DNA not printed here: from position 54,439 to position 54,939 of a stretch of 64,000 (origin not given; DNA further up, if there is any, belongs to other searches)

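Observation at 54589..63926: Two paralogous small DUF2582-like winged-helix proteins each head a metal-related operon; candidate novel metal-responsive regulators of the Cu/Ag efflux region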

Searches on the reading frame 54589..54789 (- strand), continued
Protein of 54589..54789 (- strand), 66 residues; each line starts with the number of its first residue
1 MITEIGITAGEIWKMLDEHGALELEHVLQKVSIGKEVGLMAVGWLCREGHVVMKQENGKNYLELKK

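Call 47: fold_search(model_id=the predicted structure, library=pdb)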
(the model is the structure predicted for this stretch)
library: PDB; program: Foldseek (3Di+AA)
matches with E <= 10: 1725; with E <= 0.001: 2
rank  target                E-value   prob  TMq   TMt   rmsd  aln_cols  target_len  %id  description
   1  2l01_MODEL_1_A        4.1e-04  1.00  0.78  0.69   2.1        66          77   26  Solution NMR Structure of protein BVU3908 from Bacteroides vulgatus, Northeast Structural Genomics Consortium  (released 2010-08-25)
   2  2l02_MODEL_1_A        6.2e-04  1.00  0.79  0.65   1.6        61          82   33  Solution NMR Structure of protein BT2368 from Bacteroides thetaiotaomicron, Northeast Structural Genomics Cons (released 2010-08-25)
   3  5k5q_C                1.3e-03  1.00  0.73  0.55   1.7        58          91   24  Structure of AspA-DNA complex: novel centromere bindng protein-centromere complex (released 2016-06-01)
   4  4rs8_B                2.3e-03  1.00  0.79  0.65   1.3        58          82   22  Apo structure of novel pNOB8 plasmid centromere binding protein (released 2015-09-16)
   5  4kmf_A                3.2e-03  1.00  0.75  0.79   2.0        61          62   15  Crystal structure of Zalpha domain from Carassius auratus PKZ in complex with Z-DNA (released 2013-07-03)
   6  3jth_B                3.9e-03  1.00  0.75  0.56   1.8        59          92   24  Crystal structure of a transcriptional regulator HlyU from Vibrio vulnificus CMCP6 (released 2010-03-16)
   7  3o3k                  3.9e-03  1.00  0.68  0.53   2.9        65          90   11  Crystal structure of AF1382 from Archaeoglobus fulgidus (released 2010-08-04)
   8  4rs8_A                4.5e-03  1.00  0.80  0.64   1.3        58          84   22  Apo structure of novel pNOB8 plasmid centromere binding protein (released 2015-09-16)
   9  1tbx_B                5.5e-03  1.00  0.80  0.60   1.4        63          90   21  Crystal structure of SSV1 F-93 (released 2004-07-13)
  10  5k5q_B                6.3e-03  1.00  0.72  0.54   1.4        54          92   24  Structure of AspA-DNA complex: novel centromere bindng protein-centromere complex (released 2016-06-01)
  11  4ooi_B                6.3e-03  1.00  0.69  0.50   2.1        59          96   17  Reduced HlyU from Vibrio cholerae N16961 (released 2014-12-31)
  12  4xrf                  6.7e-03  1.00  0.78  0.38   1.6        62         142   19  Crystal structure of MepR like protein complexed with pseudoligands (released 2016-02-10)
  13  2qvo                  7.2e-03  1.00  0.66  0.53   2.8        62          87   11  Crystal structure of AF1382 from Archaeoglobus fulgidus (released 2007-09-04)
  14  9qdr_A                7.7e-03  1.00  0.80  0.37   1.7        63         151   16  Structure of Staphylococcus aureus MarR-type repressor MhqR (released 2026-01-14)
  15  3f6v                  7.7e-03  1.00  0.76  0.54   1.5        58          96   14  Crystal structure of Possible transcriptional regulator for arsenical resistance (released 2008-11-25)
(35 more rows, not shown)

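Call 48: search_protein_representatives(alignment_id=A2)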
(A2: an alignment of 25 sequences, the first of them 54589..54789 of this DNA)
Query: 25 sequences, 69 profile positions. Proteins with E-value up to 0.001 (for the whole library): 1465; up to 1e-10: 168; up to 1e-30: 0. The best 150 are listed.
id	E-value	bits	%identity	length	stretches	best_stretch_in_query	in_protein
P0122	2.6e-30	120.2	-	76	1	1-68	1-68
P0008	6.1e-29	115.9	-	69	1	1-68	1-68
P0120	3.4e-26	107.1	-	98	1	2-67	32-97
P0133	1.4e-25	105.1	-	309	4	4-58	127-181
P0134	1.8e-22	95.1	-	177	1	1-68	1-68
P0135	4.9e-21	90.5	-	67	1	1-66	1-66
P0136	2.0e-20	88.6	-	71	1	1-68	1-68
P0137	2.4e-20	88.3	-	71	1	1-67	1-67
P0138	3.9e-20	87.7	-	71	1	1-68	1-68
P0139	4.3e-20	87.5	-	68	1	1-67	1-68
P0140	4.7e-20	87.4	-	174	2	4-66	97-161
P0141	6.9e-20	86.9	-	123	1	1-67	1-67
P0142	1.8e-19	85.5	-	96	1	1-66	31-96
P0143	1.9e-19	85.5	-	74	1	1-68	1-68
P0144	2.0e-19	85.4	-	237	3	4-57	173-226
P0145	2.2e-19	85.2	-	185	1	1-67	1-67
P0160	2.2e-17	78.9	-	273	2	4-67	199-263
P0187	3.8e-14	68.5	-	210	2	4-64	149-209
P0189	4.4e-14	68.3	-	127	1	1-62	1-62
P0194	1.0e-13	67.1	-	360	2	4-66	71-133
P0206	4.1e-13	65.2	-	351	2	4-51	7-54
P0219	1.5e-12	63.3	-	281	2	5-51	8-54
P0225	2.2e-12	62.8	-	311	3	2-51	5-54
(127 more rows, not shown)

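Call 54: find_encoding_contigs(protein=P0014, flank=8000, max_places=1)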
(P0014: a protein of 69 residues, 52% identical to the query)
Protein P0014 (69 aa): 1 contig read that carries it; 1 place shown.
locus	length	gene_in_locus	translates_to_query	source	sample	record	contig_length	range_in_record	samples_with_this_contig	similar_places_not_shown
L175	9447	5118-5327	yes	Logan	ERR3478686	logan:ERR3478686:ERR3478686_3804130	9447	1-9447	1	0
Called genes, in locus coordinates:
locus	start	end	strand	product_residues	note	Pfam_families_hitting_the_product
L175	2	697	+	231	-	?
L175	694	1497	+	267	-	PF25967:RND-MFP_C (weak), PF25989:YknX_C, PF25975:CzcB_C (weak)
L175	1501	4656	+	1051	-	PF00873:ACR_tran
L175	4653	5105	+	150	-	-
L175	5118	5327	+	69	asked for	PF10771:DUF2582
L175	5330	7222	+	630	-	PF12710:HAD (faint), PF00122:E1-E2_ATPase, PF00702:Hydrolase, PF08282:Hydrolase_3 (faint)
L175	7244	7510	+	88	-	PF04945:YHS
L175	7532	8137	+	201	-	PF01545:Cation_efflux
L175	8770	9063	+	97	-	-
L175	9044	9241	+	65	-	-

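Call 55: find_encoding_contigs(protein=P0004, flank=8000, max_places=1)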
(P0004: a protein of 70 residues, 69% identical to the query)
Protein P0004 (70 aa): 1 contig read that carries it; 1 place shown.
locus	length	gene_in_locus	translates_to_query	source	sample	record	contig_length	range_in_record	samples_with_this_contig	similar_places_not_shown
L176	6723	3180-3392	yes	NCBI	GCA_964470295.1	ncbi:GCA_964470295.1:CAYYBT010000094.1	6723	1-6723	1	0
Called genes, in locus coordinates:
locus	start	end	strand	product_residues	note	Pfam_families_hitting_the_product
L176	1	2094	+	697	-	?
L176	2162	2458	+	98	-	PF02922:CBM_48, PF16561:AMPK1_CBM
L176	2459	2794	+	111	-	-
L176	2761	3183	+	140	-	PF03203:MerC (weak)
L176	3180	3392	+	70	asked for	PF10771:DUF2582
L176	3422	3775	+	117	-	-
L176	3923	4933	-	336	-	PF00850:Hist_deacetyl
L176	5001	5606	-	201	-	PF08207:EFP_N, PF01132:EFP, PF09285:Elong-fact-P_C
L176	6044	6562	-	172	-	PF13560:HTH_31 (weak), PF01381:HTH_3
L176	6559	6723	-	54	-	?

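Call 60: search_protein_families(library=pfam, max_evalue=0.05, proteins=[L173:2320-2811:+, L173:2830-3177:+, L173:8536-8988:+, L008:6681-7205:+, L008:7212-7745:+, L008:489-902:+])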
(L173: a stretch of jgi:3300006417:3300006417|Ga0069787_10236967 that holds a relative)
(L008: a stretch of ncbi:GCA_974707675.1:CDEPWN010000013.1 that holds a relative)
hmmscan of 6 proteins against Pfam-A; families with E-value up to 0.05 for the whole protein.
L173:2320-2811:+ (163 aa): 2 families
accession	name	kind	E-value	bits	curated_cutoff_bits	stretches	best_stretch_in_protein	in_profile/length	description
PF09624.15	DUF2393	-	0.0085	16.5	26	1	33-136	35-136/146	Protein of unknown function (DUF2393)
PF06033.17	DUF918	-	0.024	14.9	27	0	118-143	22-47/152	Nucleopolyhedrovirus protein of unknown function (DUF918)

L173:2830-3177:+ (115 aa): 0 families

L173:8536-8988:+ (150 aa): 0 families

L008:6681-7205:+ (174 aa): 1 family
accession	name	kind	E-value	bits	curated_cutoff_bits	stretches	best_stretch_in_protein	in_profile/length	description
PF20531.3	DUF6746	-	0.013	15.8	27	1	7-94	1-90/124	Family of unknown function (DUF6746)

L008:7212-7745:+ (177 aa): 0 families

L008:489-902:+ (137 aa): 0 families

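Call 62: search_protein_families(library=pfam, max_evalue=0.01, proteins=[P0194, P0206, P0219, P0160, P0225, P0134, P0145, P0141, P0189, P0187])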
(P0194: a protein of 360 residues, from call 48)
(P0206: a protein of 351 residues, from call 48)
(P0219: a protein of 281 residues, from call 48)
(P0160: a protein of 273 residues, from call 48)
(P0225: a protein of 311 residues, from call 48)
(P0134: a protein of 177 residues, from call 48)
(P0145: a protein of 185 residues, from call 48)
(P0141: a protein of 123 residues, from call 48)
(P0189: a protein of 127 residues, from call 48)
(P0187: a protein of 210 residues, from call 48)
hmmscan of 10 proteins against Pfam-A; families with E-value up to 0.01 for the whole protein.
P0194 (360 aa): 8 families
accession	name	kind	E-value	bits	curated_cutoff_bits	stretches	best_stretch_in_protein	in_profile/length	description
PF10771.15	DUF2582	-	2.7e-30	104.7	24.2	2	8-55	6-53/65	Winged helix-turn-helix domain (DUF2582)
PF19220.6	Rod_CreS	-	2.7e-05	23.8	100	0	180-274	175-269/359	Crescentin, rod domain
PF08702.15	Fib_alpha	-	0.00011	22.8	29.9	0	134-193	35-94/143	Fibrinogen alpha/beta chain family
PF21867.1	vRNAP_dom_2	-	0.0011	19.7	27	0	200-258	45-106/117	Virion DNA-directed RNA polymerase domain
PF09728.14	Taxilin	-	0.0018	18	30.3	1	162-282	21-139/302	Myosin-like coiled-coil protein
PF00038.26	Filament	-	0.0029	17.7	40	0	114-188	197-271/313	Intermediate filament protein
PF14662.11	KASH_CCD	-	0.0041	17.5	43.3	0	135-191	131-187/191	Coiled-coil region of CCDC155 or KASH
PF19697.4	Atg11_middle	-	0.0051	17.4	26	0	232-272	30-75/79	Atg11 middle domain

P0206 (351 aa): 7 families
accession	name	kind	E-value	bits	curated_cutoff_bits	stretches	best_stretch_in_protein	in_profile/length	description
PF10771.15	DUF2582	-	5e-29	100.7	24.2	2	7-55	5-53/65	Winged helix-turn-helix domain (DUF2582)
PF19220.6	Rod_CreS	-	1.8e-05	24.4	100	1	88-185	153-250/359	Crescentin, rod domain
PF08702.15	Fib_alpha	-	5.1e-05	23.9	29.9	0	129-192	30-93/143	Fibrinogen alpha/beta chain family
PF04552.19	Sigma54_DBD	-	0.00061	20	22.8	0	140-176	8-44/160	Sigma-54, DNA binding domain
PF13778.12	DUF4174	-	0.0021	18.9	27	0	208-263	26-84/120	Domain of unknown function (DUF4174)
PF20651.3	EXOC6_Sec15_N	-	0.0039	17.6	27.2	0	208-265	33-90/170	Exocyst complex component EXOC6/Sec15, N-terminal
PF11594.13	Med28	-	0.006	17.4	29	0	201-238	62-99/102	Mediator complex subunit 28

P0219 (281 aa): 6 families
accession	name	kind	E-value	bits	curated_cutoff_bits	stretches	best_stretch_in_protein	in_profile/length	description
PF10771.15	DUF2582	-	3.8e-27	94.7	24.2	2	8-55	6-53/65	Winged helix-turn-helix domain (DUF2582)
PF05064.18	Nsp1_C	-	0.00037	20.7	24.1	1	137-230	16-105/114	Nsp1-like C-terminal region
PF08614.16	ATG16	-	0.00081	20.1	33.7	1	121-214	70-161/200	Autophagy protein 16 (ATG16)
PF08702.15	Fib_alpha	-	0.0016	19.1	29.9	1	130-215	31-113/143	Fibrinogen alpha/beta chain family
PF05531.17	NPV_P10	-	0.0077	17.1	29.8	0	127-166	28-67/75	Nucleopolyhedrovirus P10 protein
PF25762.1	HAUS1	-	0.0084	16.4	40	0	141-242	114-222/236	HAUS augmin-like complex subunit 1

P0160 (273 aa): 2 families
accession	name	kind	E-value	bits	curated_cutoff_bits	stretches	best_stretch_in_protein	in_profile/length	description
PF10771.15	DUF2582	-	1.1e-25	90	24.2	2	198-256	4-61/65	Winged helix-turn-helix domain (DUF2582)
PF19145.5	DUF5827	-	0.0039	17.8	26.8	0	125-152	50-77/87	Family of unknown function (DUF5827)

P0225 (311 aa): 1 family
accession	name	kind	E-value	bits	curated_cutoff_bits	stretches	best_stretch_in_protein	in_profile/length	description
PF10771.15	DUF2582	-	8.9e-26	90.3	24.2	2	7-55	5-53/65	Winged helix-turn-helix domain (DUF2582)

P0134 (177 aa): 1 family
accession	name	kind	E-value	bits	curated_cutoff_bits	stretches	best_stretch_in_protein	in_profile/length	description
PF10771.15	DUF2582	-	1.3e-12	48.2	24.2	1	4-63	5-64/65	Winged helix-turn-helix domain (DUF2582)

P0145 (185 aa): 1 family
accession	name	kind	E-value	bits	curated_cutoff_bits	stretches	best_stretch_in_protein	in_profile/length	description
PF10771.15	DUF2582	-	3.1e-13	50.1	24.2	1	4-60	5-61/65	Winged helix-turn-helix domain (DUF2582)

P0141 (123 aa): 1 family
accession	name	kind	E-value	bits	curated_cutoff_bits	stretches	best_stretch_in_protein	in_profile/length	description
PF10771.15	DUF2582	-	3.5e-10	40.3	24.2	1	4-62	5-63/65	Winged helix-turn-helix domain (DUF2582)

P0189 (127 aa): 1 family
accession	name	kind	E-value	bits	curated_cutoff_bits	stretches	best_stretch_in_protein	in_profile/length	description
PF10771.15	DUF2582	-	5.6e-08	33.3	24.2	1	4-63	5-64/65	Winged helix-turn-helix domain (DUF2582)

P0187 (210 aa): 1 family
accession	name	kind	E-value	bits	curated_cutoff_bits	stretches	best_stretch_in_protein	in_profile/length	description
PF10771.15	DUF2582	-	6.9e-35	119.5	24.2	2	148-207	4-63/65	Winged helix-turn-helix domain (DUF2582)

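Call 65: search_protein_families(library=pfam, max_evalue=0.01, proteins=[L068:355-930:+, L044:4261-5907:+, L035:11448-12110:+, L087:3661-5295:+, L031:9195-9545:+, L024:6927-7496:+, L046:13214-13825:+, L065:8941-9750:+, L031:7432-8178:+, L028:207-677:+])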
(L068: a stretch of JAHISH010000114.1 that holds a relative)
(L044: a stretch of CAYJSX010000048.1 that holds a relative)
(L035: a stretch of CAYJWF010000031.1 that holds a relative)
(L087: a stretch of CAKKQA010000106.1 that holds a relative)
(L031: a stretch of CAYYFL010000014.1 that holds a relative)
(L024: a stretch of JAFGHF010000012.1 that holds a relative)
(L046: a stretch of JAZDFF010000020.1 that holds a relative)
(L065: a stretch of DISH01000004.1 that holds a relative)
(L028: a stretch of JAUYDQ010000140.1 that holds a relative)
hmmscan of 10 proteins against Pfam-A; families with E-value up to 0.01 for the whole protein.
L068:355-930:+ (191 aa): 0 families

L044:4261-5907:+ (548 aa): 1 family
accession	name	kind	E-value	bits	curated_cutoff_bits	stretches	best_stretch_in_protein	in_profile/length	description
PF11104.14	PilM_2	-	5.9e-07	29.2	27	1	45-176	19-152/340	Type IV pilus assembly protein PilM;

L035:11448-12110:+ (220 aa): 3 families
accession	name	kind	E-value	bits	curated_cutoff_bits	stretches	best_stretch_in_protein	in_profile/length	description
PF04350.18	PilO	-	1.1e-08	35.7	22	1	47-155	5-117/145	Pilus assembly protein, PilO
PF04612.17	T2SSM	-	7.1e-07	30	27.8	1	24-159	17-141/160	Type II secretion system (T2SS), protein M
PF10741.14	T2SSM_b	-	1.5e-05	25.3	21.7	1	93-164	19-89/111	Type II secretion system (T2SS), protein M subtype b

L087:3661-5295:+ (544 aa): 3 families
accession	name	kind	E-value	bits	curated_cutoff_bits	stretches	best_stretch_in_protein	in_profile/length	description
PF00263.26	Secretin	-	3e-39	134.7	27.5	1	326-494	2-169/169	Bacterial type II and III secretion system protein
PF07660.19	STN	-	9.2e-11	41.8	28.4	1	95-143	2-51/52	Secretin and TonB N terminus short domain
PF03958.22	Secretin_N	-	2.4e-10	40.9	28.2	1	154-253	1-69/69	Bacterial type II/III secretion system short domain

L031:9195-9545:+ (116 aa): 2 families
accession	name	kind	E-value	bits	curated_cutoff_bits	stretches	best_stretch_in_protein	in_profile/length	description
PF23145.1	Zf_2nd_IFT121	-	0.00074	19.6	25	1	80-110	10-41/45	IFT121, second zinc finger domain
PF21349.2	RUBY_RBDX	-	0.0097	15.8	26.5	0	86-110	1-23/30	Rubrerythrin, rubredoxin-like domain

L024:6927-7496:+ (189 aa): 2 families
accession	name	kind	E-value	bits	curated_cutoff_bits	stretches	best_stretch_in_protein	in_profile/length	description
PF04519.19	Bactofilin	-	1.2e-24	86.9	27.9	1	22-119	2-97/98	Polymer-forming cytoskeletal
PF12728.13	HTH_17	-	5.3e-13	49.4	27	1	137-186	1-50/51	Helix-turn-helix domain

L046:13214-13825:+ (203 aa): 2 families
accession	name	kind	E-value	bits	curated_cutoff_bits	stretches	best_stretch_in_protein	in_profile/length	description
PF16537.11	T2SSB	-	2.2e-06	27.6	28.4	1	134-188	2-59/60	Type II secretion system protein B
PF11356.14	T2SSC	-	0.0017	18.6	27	1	135-188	79-140/141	Type II secretion system protein C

L065:8941-9750:+ (269 aa): 1 family
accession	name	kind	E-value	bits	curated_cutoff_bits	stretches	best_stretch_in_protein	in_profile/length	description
PF03544.19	TonB_C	-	3.8e-06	27.7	24.6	1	201-257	17-73/79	Gram-negative bacterial TonB protein C-terminal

L031:7432-8178:+ (248 aa): 1 family
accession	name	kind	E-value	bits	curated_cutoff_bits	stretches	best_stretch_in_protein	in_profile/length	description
PF01618.21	MotA_ExbB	-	1.7e-10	41.2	22.9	1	108-230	4-125/127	MotA/TolQ/ExbB proton channel family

L028:207-677:+ (156 aa): 1 family
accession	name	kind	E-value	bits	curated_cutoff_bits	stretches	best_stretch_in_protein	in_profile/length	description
PF02472.21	ExbD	-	3.1e-29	102.1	25.4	1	37-155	6-127/128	Biopolymer transport protein ExbD/TolR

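Call 70: search_dna_similar(query=window:54589-54789:-, collection=plasmids, mode=protein, max_evalue=0.001, max_rows=20)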
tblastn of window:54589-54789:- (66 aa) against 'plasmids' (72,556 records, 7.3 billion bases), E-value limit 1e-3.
Records with a match: 1; places in all: 1; records where one place covers at least 80% of the query: 1.
Best place of each record, by identity: <60% 1.
By first word of the organism name: Parabacteroides 1.
By predicted mobility (MOB-suite, as given by PLSDB): non-mobilizable 1.
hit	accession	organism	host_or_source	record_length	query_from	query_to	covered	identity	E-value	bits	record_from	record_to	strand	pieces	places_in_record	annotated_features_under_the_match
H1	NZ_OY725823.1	Parabacteroides distasonis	-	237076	4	63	91%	31.7%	1e-4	44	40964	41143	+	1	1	winged helix-turn-helix domain-containing protein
